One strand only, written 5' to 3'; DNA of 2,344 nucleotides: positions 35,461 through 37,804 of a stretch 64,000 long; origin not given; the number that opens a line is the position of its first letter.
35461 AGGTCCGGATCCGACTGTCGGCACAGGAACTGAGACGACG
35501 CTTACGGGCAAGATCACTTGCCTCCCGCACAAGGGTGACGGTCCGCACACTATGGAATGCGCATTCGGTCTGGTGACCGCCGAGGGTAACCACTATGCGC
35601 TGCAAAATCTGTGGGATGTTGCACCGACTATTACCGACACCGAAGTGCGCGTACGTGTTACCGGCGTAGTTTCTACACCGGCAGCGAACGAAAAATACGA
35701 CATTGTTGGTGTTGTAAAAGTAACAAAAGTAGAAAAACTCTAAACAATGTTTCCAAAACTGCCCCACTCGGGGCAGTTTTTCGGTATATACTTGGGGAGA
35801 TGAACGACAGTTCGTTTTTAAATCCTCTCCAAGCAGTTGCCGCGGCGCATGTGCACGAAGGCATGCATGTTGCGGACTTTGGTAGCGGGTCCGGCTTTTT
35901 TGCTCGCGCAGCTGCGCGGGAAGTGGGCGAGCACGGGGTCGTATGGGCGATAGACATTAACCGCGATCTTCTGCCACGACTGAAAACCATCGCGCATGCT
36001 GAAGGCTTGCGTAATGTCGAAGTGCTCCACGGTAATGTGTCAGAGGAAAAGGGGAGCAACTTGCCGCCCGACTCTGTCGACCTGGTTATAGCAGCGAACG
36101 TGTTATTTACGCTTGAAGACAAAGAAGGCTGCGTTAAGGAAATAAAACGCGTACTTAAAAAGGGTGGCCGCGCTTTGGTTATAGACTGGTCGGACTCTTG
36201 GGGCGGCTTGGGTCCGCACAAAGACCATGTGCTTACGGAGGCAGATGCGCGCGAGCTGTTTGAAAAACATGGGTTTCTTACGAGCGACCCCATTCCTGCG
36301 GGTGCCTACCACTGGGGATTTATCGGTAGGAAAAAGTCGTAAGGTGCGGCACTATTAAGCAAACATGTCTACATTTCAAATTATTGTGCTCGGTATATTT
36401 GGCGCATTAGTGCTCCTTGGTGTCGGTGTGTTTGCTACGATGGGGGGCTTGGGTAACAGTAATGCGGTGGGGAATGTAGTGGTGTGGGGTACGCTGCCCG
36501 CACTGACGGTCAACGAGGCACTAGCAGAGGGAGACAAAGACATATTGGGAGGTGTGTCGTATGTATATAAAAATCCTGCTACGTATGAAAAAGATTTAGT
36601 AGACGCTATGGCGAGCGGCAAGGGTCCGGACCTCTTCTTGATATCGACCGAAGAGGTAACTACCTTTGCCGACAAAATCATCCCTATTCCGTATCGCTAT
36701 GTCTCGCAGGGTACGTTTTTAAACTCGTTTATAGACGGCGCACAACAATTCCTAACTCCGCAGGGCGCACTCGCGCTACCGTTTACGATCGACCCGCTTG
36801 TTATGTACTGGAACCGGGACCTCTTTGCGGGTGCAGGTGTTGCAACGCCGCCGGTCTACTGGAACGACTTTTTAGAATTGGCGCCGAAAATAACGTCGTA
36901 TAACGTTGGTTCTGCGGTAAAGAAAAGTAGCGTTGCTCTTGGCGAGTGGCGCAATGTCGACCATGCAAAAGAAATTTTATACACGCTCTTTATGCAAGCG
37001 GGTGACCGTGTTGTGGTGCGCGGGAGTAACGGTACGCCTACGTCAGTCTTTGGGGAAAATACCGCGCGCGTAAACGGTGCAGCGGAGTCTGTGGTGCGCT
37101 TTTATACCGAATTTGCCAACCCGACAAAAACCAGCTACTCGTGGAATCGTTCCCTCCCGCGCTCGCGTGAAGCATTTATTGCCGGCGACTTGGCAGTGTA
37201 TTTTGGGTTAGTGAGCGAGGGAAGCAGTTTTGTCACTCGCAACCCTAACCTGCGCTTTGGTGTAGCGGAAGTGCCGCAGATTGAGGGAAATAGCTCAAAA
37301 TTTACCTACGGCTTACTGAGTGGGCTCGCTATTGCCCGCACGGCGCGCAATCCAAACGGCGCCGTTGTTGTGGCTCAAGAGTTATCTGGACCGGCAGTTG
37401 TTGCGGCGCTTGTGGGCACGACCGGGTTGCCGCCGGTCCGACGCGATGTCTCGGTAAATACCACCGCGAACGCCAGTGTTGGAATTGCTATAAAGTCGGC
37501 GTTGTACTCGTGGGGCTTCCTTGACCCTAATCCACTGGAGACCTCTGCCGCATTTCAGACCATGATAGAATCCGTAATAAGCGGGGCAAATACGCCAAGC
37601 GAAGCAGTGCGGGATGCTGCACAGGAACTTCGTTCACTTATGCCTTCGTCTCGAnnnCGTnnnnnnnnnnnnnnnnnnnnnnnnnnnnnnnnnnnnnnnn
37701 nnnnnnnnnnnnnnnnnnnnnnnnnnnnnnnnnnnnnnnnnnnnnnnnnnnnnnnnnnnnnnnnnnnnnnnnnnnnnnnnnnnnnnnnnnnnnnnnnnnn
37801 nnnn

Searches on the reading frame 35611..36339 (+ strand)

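Call 14: search_protein_families(library=pfam, proteins=[window:35611-36339:+], max_evalue=0.001)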
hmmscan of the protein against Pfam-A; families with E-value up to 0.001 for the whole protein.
window:35611-36339:+ (243 aa): 10 families
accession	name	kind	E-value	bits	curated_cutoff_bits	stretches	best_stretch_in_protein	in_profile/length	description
PF13847.12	Methyltransf_31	-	1.1e-20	74.2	27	1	82-194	2-113/145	Methyltransferase domain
PF08241.18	Methyltransf_11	-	1.3e-16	61.4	21.2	1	89-189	2-94/95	Methyltransferase domain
PF13649.12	Methyltransf_25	-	2.1e-15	57.6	27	1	87-186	1-97/97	Methyltransferase domain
PF01209.24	Ubie_methyltran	-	3.1e-12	46.8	20.1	1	80-194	44-155/233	ubiE/COQ5 methyltransferase family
PF08242.18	Methyltransf_12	-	1.5e-11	45.3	30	1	89-187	2-97/98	Methyltransferase domain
PF13489.12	Methyltransf_23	-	2.1e-08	34.5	27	1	83-211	22-132/164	Methyltransferase domain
PF01728.25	FtsJ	-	4.2e-05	24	24.1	1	77-161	14-97/181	FtsJ-like methyltransferase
PF01135.25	PCMT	-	5.7e-05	23.4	20.3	1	81-143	71-133/210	Protein-L-isoaspartate(D-aspartate) O-methyltransferase (PCMT)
PF13679.12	Methyltransf_32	-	0.00015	22.2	27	1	80-161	22-107/143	Methyltransferase domain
PF05175.20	MTS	-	0.00019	21.6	23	1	83-161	31-104/170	Methyltransferase small domain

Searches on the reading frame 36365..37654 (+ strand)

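Call 3: search_protein_families(library=pfam, proteins=[window:36365-37654:+], max_evalue=1)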
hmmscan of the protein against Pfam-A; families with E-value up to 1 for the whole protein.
window:36365-37654:+ (430 aa): 2 families
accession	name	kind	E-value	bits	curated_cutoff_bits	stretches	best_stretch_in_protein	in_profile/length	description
PF13416.11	SBP_bac_8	-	1.2e-16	61.8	27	1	64-363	14-266/279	Bacterial extracellular solute-binding protein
PF01547.30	SBP_bac_1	-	8.2e-14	52.7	26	1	72-344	34-304/307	Bacterial extracellular solute-binding protein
